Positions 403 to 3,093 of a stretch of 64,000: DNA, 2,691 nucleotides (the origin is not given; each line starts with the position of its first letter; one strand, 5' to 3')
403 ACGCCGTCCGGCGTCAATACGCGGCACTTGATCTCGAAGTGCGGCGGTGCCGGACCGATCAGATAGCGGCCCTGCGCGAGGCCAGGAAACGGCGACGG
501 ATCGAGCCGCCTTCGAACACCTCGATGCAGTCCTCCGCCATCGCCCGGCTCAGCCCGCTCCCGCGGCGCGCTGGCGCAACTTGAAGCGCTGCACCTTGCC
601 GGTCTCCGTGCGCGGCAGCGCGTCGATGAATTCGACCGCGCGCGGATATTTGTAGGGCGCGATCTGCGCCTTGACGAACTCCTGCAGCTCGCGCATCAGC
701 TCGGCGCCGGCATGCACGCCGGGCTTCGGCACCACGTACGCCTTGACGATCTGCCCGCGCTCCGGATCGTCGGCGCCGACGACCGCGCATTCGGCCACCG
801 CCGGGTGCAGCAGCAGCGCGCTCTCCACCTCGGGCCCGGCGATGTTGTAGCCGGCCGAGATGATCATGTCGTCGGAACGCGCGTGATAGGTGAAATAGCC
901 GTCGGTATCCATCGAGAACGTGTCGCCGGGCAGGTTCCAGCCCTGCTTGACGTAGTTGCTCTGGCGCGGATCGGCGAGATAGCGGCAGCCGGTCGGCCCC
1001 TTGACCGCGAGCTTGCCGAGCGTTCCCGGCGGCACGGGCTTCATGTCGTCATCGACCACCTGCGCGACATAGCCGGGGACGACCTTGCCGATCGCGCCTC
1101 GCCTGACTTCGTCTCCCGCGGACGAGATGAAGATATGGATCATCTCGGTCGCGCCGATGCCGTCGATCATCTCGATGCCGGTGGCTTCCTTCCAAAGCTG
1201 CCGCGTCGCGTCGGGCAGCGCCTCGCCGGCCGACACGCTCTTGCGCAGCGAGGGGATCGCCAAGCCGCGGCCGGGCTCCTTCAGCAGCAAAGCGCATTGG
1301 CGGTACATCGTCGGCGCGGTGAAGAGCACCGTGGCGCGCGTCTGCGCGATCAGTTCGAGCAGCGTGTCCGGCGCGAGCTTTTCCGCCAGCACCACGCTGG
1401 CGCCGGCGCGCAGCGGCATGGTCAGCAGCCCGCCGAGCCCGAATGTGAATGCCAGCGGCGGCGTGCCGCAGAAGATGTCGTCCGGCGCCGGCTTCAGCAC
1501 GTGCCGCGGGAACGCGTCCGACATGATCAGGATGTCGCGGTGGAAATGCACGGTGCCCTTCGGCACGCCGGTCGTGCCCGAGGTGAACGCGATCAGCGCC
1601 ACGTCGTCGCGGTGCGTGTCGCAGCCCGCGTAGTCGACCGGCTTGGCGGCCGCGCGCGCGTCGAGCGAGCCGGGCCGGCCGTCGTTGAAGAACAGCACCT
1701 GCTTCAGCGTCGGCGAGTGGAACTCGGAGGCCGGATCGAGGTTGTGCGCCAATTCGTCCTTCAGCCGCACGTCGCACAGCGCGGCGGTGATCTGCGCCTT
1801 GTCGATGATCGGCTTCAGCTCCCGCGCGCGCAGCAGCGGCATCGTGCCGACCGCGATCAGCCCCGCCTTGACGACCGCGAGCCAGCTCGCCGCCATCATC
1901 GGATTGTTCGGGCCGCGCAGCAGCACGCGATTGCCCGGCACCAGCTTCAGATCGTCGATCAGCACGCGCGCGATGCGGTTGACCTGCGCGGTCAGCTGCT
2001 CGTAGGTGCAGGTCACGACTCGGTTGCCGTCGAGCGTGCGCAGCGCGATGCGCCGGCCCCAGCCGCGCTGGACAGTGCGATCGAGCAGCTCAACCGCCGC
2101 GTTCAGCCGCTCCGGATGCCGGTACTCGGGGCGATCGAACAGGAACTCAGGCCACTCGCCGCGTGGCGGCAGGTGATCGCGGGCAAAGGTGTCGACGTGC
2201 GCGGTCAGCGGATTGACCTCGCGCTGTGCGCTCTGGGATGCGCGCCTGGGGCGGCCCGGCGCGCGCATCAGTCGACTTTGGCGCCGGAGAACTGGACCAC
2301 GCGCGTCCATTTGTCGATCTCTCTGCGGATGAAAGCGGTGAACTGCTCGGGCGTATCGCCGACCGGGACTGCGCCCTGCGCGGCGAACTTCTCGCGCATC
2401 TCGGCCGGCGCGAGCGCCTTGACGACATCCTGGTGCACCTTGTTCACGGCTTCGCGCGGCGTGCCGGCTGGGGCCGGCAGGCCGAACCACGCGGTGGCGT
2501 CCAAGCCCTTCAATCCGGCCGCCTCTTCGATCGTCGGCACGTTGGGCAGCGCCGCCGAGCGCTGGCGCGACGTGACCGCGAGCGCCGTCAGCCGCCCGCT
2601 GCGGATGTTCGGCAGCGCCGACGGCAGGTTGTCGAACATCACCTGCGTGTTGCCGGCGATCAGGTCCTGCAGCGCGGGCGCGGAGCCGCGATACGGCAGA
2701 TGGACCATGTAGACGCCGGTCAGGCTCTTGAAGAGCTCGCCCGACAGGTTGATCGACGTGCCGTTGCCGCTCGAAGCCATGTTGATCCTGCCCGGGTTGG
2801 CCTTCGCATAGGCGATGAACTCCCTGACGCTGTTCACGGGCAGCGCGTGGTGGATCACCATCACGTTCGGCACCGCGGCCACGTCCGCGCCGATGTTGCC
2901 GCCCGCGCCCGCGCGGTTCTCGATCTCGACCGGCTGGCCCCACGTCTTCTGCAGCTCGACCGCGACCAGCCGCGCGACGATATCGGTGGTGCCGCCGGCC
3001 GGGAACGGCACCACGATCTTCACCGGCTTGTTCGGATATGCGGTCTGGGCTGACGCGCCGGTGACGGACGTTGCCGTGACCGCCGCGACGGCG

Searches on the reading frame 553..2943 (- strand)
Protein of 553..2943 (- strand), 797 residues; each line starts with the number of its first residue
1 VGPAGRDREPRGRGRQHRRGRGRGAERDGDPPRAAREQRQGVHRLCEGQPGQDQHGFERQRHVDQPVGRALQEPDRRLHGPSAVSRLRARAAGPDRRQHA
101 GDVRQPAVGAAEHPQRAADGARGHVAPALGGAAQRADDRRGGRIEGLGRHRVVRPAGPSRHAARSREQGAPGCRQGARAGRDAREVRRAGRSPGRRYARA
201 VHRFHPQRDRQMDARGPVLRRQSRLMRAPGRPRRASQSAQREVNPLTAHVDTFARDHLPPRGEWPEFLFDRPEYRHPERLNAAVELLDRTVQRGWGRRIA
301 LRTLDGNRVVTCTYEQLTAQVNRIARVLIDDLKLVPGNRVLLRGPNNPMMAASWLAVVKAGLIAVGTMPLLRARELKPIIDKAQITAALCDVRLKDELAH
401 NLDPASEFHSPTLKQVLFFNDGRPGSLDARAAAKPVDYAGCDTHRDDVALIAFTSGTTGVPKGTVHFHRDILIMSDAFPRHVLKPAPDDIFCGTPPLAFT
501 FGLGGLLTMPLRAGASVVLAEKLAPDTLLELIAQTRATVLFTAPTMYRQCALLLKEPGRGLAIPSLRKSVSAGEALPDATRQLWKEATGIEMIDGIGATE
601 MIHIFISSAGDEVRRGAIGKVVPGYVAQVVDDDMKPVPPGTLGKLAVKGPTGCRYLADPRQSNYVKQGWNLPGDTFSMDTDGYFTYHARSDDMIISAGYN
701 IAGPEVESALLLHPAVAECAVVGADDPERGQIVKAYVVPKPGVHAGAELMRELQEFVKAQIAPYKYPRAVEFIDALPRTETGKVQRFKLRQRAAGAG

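Call 70: search_protein_families(library=padloc, alignment_id=A6, max_evalue=0.00001)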
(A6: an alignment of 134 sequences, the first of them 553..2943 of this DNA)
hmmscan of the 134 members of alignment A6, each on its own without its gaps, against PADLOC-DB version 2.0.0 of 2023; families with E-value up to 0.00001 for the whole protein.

A. member 1, window:553-2943:- (797 aa): 0 families

B. families by the number of members that match (of 134 scanned): 60 families (the first 25 are shown)
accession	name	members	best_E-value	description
PDLC03350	MTase_II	1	1.2e-64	Type II methyltransferase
PDLC03259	MTase_II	1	2.2e-64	Type II methyltransferase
PDLC03283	MTase_II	1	7.4e-58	Type II methyltransferase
PDLC03353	MTase_II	1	8.5e-58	Type II methyltransferase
PDLC04135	mad3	1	4.5e-32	mads_3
PDLC03387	MTase_II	1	2.9e-31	Type II methyltransferase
PDLC03371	MTase_II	1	6.7e-27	Type II methyltransferase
PDLC03260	MTase_II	1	1e-25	Type II methyltransferase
PDLC03299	MTase_II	1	5.9e-24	Type II methyltransferase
PDLC03265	MTase_II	1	6.4e-21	Type II methyltransferase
PDLC03252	MTase_II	1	3.5e-20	Type II methyltransferase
PDLC01340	Cas6e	1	8.5e-20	"CAS-I,CAS-II,CAS-III,CAS-IV,CAS-V,CAS-VI; crRNAmaturation"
PDLC03246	MTase_II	1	1.1e-19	Type II methyltransferase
PDLC01617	Cas6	1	3e-19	"CAS-I,CAS-II,CAS-III,CAS-IV,CAS-V,CAS-VI; crRNAmaturation"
PDLC03363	MTase_II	1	2.1e-18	Type II methyltransferase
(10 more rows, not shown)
